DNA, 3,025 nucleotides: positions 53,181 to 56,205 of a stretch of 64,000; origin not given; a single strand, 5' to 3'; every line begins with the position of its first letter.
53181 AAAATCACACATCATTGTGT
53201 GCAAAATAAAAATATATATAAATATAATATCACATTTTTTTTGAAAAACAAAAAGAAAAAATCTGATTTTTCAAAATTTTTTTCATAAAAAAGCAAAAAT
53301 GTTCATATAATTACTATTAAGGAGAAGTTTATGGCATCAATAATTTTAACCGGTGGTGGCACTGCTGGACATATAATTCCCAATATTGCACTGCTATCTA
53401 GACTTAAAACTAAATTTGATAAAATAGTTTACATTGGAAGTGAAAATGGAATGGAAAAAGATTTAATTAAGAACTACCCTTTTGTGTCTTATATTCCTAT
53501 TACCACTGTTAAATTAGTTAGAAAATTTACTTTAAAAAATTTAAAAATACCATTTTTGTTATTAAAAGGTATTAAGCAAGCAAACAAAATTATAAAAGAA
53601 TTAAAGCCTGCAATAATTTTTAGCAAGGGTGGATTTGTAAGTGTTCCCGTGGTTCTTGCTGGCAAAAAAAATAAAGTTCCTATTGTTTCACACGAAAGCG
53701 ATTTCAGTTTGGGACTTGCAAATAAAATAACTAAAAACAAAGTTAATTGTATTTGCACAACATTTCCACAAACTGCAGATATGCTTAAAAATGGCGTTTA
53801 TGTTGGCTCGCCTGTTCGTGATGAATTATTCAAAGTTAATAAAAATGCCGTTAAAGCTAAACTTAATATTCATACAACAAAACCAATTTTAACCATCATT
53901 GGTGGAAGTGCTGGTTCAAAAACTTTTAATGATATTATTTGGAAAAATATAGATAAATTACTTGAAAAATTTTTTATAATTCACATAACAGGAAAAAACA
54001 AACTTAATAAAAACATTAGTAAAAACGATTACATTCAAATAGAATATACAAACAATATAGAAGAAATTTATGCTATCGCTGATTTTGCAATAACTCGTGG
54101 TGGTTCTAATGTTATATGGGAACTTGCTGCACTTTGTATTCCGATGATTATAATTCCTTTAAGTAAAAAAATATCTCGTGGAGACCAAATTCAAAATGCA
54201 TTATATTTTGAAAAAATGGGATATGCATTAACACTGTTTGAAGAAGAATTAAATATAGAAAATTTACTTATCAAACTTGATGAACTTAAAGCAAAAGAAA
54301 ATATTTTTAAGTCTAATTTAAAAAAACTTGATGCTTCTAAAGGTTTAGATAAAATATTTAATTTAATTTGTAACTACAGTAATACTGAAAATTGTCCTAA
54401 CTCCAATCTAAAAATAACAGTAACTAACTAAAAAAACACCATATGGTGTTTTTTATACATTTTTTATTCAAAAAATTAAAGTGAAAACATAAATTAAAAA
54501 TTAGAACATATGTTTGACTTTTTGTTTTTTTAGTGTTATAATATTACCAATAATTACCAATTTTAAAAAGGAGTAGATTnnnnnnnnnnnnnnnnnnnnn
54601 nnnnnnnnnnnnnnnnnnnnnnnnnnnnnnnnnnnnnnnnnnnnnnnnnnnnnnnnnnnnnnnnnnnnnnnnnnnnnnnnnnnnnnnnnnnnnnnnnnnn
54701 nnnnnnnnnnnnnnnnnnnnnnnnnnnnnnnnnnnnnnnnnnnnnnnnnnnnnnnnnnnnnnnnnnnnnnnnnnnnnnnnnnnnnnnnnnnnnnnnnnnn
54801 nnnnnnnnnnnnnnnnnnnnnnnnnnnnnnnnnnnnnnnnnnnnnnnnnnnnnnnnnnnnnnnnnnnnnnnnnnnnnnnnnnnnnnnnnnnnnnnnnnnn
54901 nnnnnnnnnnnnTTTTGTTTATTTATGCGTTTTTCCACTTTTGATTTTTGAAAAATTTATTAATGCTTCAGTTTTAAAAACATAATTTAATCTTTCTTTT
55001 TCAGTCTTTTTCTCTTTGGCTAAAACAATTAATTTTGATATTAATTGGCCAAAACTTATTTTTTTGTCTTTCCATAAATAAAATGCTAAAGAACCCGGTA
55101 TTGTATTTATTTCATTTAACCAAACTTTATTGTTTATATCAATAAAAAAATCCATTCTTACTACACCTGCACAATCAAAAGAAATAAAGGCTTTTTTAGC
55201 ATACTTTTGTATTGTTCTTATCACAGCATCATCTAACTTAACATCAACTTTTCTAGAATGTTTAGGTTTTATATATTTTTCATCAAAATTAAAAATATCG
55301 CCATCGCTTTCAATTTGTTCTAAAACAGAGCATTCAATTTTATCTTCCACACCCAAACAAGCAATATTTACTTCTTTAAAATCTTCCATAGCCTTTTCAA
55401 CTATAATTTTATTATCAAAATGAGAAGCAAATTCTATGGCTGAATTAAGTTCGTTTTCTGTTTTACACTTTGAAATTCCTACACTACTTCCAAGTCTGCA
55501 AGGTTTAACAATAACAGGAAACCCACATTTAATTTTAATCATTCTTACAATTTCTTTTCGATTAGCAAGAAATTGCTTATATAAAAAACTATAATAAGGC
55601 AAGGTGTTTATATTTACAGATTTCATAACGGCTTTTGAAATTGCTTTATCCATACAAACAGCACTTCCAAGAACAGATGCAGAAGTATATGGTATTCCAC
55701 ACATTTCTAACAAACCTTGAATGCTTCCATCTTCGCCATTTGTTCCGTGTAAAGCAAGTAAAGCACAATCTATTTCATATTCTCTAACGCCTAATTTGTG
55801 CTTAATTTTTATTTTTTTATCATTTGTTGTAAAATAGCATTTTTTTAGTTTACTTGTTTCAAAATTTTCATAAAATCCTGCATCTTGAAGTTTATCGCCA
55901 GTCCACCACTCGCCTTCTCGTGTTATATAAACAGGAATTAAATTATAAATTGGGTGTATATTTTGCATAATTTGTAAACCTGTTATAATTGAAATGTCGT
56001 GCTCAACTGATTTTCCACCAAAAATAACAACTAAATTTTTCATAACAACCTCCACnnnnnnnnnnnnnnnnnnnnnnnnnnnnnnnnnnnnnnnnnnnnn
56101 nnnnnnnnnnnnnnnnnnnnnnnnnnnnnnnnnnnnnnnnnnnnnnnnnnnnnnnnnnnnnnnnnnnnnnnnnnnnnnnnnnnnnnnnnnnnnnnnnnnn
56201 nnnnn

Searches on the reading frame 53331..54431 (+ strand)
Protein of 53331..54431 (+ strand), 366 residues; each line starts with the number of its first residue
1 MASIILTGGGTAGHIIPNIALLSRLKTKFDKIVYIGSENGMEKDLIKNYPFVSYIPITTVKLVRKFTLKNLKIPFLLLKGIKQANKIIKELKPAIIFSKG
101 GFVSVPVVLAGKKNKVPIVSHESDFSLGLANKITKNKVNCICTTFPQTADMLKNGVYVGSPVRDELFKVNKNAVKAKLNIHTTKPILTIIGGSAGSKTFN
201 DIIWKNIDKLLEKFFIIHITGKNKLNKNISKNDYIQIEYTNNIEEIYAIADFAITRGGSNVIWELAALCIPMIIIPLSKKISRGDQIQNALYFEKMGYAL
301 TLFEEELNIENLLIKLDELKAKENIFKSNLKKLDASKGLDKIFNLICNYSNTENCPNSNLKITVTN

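Call 11: search_protein_families(library=pfam, proteins=[window:53331-54431:+])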
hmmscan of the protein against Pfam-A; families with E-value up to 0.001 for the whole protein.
window:53331-54431:+ (366 aa): 3 families
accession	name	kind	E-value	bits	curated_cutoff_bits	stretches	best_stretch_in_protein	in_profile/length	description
PF03033.26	Glyco_transf_28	-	2.4e-33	115.6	26.2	1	4-141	1-137/139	Glycosyltransferase family 28 N-terminal domain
PF04101.22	Glyco_tran_28_C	-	1.2e-28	100.7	22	1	187-329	2-150/166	Glycosyltransferase family 28 C-terminal domain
PF00201.24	UDPGT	-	2.3e-05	23.9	19.5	1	254-333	345-418/499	UDP-glucoronosyl and UDP-glucosyl transferase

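Call 92: find_encoding_contigs(protein=window:53331-54431:+, flank=4000, max_places=10)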
Protein window:53331-54431:+ (366 aa): no gene with exactly this product is on record in the collection.

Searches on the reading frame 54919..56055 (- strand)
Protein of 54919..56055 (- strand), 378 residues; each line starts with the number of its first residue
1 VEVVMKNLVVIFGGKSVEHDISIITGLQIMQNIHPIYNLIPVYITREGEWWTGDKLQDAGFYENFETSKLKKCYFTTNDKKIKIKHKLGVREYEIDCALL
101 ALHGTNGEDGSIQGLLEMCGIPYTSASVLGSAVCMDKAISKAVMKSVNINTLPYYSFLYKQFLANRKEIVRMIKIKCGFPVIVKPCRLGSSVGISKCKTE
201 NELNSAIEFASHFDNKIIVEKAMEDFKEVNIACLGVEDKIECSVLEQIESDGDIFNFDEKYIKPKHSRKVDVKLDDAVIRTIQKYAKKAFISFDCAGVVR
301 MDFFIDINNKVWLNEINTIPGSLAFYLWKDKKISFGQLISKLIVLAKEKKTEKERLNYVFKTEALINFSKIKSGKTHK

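Call 11: search_protein_families(library=pfam, proteins=[window:54919-56055:-])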
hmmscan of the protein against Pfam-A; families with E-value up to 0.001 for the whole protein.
window:54919-56055:- (378 aa): 6 families
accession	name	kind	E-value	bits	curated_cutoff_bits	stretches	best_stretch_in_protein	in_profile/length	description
PF07478.18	Dala_Dala_lig_C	-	3.4e-52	177.4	24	1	143-343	1-203/204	D-ala D-ala ligase C-terminus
PF01820.27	Dala_Dala_lig_N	-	2.2e-31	109.3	34.6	1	8-125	2-120/121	D-ala D-ala ligase N-terminus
PF02222.28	ATP-grasp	-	1.2e-10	41.7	27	1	165-317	17-160/179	ATP-grasp domain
PF02786.22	CPSase_L_D2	-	3e-06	27.3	19.8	1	136-318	1-178/211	Carbamoyl-phosphate synthase L chain, ATP binding domain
PF08443.16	RimK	-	0.00034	20.7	21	1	167-253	31-111/188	RimK-like ATP-grasp domain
PF14398.11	ATPgrasp_YheCD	-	0.00065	19.5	26.8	0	248-331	157-238/255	YheC/D like ATP-grasp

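Call 47: find_encoding_contigs(protein=window:54919-56055:-, flank=3000, max_places=10)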
Protein window:54919-56055:- (378 aa): no gene with exactly this product is on record in the collection.
